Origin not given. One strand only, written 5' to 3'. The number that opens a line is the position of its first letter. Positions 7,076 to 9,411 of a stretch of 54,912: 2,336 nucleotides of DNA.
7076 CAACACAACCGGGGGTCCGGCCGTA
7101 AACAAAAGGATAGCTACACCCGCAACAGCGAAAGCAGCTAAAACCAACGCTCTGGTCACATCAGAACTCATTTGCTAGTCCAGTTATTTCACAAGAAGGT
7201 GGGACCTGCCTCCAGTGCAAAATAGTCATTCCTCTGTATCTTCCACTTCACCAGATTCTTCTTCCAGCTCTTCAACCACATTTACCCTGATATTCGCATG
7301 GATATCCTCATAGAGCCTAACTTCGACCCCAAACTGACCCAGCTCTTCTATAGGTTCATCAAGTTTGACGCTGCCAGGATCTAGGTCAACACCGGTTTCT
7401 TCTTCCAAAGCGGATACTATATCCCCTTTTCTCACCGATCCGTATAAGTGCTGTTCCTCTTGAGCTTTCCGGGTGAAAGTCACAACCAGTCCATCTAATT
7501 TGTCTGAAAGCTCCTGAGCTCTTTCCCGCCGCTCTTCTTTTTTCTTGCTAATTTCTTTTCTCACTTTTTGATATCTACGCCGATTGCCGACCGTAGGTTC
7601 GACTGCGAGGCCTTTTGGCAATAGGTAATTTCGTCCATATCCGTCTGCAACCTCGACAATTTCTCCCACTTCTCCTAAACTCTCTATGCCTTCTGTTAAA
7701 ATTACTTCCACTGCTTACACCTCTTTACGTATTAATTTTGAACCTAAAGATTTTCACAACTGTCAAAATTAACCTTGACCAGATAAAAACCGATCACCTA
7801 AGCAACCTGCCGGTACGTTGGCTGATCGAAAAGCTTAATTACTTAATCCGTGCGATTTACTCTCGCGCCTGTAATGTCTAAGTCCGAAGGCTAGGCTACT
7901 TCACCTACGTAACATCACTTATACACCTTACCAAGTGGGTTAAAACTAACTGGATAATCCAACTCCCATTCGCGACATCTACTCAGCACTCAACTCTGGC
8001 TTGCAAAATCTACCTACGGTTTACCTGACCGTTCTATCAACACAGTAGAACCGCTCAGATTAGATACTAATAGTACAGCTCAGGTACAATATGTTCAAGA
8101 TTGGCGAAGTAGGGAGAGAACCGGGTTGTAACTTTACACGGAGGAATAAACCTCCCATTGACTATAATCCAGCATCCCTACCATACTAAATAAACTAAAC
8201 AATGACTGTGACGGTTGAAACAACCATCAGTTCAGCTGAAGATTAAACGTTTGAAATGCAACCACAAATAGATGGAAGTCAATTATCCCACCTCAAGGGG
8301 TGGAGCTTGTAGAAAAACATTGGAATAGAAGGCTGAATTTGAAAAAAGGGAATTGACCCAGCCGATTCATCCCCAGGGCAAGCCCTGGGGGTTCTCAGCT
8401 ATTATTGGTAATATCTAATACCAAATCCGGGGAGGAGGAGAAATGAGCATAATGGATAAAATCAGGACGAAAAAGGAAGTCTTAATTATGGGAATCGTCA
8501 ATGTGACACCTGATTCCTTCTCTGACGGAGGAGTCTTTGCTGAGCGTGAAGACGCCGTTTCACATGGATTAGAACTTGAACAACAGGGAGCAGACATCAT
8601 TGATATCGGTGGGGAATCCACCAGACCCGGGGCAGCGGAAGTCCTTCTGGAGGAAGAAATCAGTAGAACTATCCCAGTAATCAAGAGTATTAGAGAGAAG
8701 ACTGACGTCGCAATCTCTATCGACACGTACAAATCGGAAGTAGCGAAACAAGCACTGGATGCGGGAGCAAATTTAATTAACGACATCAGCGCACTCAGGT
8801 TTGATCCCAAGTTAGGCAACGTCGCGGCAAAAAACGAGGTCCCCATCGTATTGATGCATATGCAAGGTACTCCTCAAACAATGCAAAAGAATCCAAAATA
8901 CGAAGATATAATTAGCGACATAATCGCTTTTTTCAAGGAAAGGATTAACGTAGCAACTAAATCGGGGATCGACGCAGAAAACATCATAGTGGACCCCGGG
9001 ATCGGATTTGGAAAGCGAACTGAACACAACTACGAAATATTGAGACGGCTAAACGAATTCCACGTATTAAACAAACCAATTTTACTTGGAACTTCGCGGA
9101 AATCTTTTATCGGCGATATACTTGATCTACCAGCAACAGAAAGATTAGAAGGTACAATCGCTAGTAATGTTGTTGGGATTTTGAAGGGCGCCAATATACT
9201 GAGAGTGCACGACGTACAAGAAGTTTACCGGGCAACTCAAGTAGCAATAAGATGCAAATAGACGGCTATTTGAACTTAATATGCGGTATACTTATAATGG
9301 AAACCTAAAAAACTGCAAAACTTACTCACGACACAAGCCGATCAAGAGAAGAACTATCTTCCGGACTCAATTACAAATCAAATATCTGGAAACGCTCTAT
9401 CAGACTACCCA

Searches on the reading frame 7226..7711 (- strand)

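Call 70: search_protein_families(library=pfam, proteins=[window:7226-7711:-], max_evalue=0.01)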
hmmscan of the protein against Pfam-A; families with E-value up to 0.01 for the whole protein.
window:7226-7711:- (161 aa): 2 families
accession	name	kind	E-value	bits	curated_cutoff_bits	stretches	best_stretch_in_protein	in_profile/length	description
PF03948.19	Ribosomal_L9_C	-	7.3e-24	84.5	23.2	1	64-147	2-86/86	Ribosomal protein L9, C-terminal domain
PF01281.25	Ribosomal_L9_N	-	8.9e-20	70.4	20.7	1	1-46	1-46/47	Ribosomal protein L9, N-terminal domain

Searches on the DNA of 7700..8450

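Call 75: search_rna_families(source=window, start=7700, end=8450, threshold=evalue, max_evalue=1)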
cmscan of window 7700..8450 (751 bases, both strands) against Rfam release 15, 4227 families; matches with E-value up to 1: 0.
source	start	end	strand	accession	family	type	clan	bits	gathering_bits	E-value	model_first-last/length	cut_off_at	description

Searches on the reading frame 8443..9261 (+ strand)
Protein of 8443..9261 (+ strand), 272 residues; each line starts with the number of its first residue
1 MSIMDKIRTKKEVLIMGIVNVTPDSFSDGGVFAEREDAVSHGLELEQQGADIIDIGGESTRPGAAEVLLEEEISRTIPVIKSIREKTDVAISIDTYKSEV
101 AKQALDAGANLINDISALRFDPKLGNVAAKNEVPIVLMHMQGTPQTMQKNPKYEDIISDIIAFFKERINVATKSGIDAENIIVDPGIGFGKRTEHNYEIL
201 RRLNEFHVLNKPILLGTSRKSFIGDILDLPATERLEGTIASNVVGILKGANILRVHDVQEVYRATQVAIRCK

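Call 70: search_protein_families(library=pfam, proteins=[window:8443-9261:+], max_evalue=0.01)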
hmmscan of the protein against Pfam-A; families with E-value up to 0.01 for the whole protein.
window:8443-9261:+ (272 aa): 1 family
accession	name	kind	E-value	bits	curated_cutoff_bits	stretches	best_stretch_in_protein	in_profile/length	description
PF00809.28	Pterin_bind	-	7.6e-88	294.7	25.5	1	16-256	1-244/244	Pterin binding enzyme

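Call 71: find_homologous_proteins(query=window:8443-9261:+, max_evalue=1e-60)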
Query window:8443-9261:+ (272 aa): 7781 proteins with E <= 1e-60 among 8000 candidates; the best 120 are listed.
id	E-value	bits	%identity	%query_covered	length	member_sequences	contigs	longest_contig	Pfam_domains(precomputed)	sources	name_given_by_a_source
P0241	3.0e-170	582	100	100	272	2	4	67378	PF00809.29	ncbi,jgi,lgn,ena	-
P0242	5.0e-146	503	86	100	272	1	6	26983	PF00809.29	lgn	-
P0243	4.0e-119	415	70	100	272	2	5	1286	PF00809.29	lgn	-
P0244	7.4e-119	414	69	100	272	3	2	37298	PF00809.29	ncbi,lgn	ncbi:MAG: dihydropteroate synthase [Candidatus Acetothermia bacterium]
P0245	7.3e-118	411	69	100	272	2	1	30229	PF00809.29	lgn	-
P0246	3.0e-117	409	68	100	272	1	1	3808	PF00809.29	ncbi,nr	ncbi:dihydropteroate synthase [Candidatus Bipolaricaulota bacterium]|nr:dihydropteroate synthase [Ca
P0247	1.6e-116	406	67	100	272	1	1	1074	PF00809.29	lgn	-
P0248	4.0e-116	405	67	100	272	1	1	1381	PF00809.29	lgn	-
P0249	2.1e-115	403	68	100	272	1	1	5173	PF00809.29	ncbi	-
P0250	4.2e-115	402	67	100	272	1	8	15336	PF00809.29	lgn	-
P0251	4.9e-115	402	68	100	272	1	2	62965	PF00809.29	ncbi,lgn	-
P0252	5.0e-115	402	68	100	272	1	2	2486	PF00809.29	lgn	-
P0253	7.2e-115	401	66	100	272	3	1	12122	PF00809.29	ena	-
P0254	1.8e-114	400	66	100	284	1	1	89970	PF00809.29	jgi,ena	-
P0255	2.5e-114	399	67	100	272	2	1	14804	PF00809.29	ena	-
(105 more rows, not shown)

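Call 72: find_encoding_contigs(protein=P0242, flank=10000, max_places=2)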
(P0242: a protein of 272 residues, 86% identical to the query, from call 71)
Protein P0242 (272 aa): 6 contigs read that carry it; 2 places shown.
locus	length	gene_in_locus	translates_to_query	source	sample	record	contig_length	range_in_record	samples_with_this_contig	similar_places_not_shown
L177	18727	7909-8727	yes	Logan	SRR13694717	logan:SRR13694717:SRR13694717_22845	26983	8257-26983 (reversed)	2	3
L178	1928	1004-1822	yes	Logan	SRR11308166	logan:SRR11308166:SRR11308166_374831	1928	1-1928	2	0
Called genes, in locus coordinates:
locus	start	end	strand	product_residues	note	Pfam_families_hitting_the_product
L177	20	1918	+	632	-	PF06480:FtsH_ext, PF05496:RuvB_N (weak), PF07728:AAA_5 (faint), PF00004:AAA, PF17862:AAA_lid_3, PF01434:Peptidase_M41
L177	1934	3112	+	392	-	PF02670:DXP_reductoisom, PF08436:DXP_redisom_C, PF13288:DXPR_C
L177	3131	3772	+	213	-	-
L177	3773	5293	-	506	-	PF03023:MurJ, PF13440:Polysacc_synt_3, PF01554:MatE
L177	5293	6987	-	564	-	PF09992:NAGPA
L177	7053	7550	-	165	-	PF01281:Ribosomal_L9_N, PF03948:Ribosomal_L9_C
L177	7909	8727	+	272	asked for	PF00809:Pterin_bind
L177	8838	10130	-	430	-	PF13393:tRNA-synt_His, PF00587:tRNA-synt_2b, PF13393:tRNA-synt_His, PF03129:HGTP_anticodon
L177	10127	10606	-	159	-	PF00885:DMRL_synthase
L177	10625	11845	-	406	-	PF00926:DHBP_synthase, PF00925:GTP_cyclohydro2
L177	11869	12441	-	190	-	PF00677:Lum_binding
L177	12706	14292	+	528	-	PF14849:YidC_periplas (weak), PF02096:60KD_IMP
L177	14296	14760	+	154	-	PF01424:R3H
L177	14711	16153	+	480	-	PF10396:TrmE_N, PF12631:MnmE_helical, PF00350:Dynamin_N (faint), PF03193:RsgA_GTPase (faint), PF01926:MMR_HSR1, PF02421:FeoB_N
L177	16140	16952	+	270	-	PF04542:Sigma70_r2, PF04539:Sigma70_r3 (weak), PF08281:Sigma70_r4_2 (weak), PF04545:Sigma70_r4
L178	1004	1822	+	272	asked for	PF00809:Pterin_bind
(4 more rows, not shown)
